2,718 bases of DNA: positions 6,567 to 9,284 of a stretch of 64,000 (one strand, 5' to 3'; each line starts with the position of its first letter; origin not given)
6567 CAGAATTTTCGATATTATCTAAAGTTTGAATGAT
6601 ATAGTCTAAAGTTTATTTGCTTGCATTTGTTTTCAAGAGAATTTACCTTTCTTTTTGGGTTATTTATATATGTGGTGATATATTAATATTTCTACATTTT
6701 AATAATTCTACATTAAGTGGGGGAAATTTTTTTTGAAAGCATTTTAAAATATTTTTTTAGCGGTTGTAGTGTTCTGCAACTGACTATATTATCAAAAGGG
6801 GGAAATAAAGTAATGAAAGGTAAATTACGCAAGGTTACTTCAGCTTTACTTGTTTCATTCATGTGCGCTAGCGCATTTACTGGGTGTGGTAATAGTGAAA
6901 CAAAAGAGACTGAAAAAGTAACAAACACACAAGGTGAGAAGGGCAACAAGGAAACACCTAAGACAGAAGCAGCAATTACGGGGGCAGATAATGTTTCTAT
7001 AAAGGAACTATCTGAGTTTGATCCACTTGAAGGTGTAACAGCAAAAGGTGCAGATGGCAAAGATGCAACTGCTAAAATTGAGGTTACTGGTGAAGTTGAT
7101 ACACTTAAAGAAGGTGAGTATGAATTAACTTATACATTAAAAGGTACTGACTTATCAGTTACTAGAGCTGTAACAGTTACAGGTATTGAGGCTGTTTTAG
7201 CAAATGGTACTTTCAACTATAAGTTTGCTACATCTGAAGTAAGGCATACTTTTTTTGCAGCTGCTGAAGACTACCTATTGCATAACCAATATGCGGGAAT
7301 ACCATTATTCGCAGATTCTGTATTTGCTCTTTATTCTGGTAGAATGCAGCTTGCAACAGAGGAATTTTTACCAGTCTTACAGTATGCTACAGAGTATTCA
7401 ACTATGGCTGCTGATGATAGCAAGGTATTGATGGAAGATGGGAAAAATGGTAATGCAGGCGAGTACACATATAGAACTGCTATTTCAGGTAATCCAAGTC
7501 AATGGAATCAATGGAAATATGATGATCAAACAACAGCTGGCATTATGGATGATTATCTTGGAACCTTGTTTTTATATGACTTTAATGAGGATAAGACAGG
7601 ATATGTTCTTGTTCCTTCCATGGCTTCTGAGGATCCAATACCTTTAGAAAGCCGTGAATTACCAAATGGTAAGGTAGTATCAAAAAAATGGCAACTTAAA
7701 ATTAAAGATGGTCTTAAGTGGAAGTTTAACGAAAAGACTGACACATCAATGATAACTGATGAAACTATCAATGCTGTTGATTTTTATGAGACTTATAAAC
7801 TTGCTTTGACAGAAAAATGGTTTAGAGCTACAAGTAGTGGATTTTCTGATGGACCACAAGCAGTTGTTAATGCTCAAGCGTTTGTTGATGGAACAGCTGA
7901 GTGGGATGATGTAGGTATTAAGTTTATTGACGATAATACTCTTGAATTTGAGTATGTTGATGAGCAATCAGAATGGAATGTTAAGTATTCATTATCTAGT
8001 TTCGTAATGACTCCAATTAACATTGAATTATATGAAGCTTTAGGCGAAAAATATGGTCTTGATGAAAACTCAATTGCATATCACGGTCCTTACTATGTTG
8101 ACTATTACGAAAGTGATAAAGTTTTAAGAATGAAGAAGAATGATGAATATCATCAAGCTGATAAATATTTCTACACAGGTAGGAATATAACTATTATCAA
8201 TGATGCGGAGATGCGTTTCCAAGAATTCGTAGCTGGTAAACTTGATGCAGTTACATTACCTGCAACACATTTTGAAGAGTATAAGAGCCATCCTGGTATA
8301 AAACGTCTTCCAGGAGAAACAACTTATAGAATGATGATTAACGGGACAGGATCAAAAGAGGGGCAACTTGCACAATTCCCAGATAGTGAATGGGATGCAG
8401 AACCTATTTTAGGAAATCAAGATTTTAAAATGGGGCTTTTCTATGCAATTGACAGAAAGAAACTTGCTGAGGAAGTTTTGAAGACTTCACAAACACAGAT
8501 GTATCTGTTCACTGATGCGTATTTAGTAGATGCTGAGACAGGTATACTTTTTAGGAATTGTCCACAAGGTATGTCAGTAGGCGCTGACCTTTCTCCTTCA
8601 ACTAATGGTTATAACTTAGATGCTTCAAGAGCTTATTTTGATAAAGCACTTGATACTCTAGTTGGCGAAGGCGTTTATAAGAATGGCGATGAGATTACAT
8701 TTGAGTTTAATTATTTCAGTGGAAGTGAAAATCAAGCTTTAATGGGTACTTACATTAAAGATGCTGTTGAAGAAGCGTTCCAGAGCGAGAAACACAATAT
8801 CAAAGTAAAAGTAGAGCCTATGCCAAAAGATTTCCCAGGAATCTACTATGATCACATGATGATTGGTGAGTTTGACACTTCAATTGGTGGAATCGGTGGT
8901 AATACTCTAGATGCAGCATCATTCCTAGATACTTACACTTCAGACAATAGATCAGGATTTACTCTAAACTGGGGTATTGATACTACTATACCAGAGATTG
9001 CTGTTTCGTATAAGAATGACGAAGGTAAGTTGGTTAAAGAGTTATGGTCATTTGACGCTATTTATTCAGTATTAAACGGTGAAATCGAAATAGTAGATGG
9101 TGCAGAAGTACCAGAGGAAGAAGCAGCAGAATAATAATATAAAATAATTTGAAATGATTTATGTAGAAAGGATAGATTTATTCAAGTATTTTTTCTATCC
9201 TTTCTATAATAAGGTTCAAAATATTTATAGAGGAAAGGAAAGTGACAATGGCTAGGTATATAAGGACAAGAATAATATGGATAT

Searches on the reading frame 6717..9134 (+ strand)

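Call 12: search_protein_families(library=pfam, proteins=[window:6717-9134:+], max_evalue=0.001)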
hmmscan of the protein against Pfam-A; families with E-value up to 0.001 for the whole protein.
window:6717-9134:+ (805 aa): 3 families
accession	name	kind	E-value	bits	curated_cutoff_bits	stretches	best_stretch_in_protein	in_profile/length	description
PF00496.27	SBP_bac_5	-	1.9e-31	110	32.4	1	323-746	17-366/368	Bacterial extracellular solute-binding proteins, family 5 Middle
PF16403.11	Bact_surface_Ig-like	-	7e-13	48.9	27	1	86-154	2-71/71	Bacterial surface protein, Ig-like domain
PF07523.18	Big_3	-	8.8e-06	26.3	21.2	1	107-154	21-68/68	Bacterial Ig-like domain (group 3)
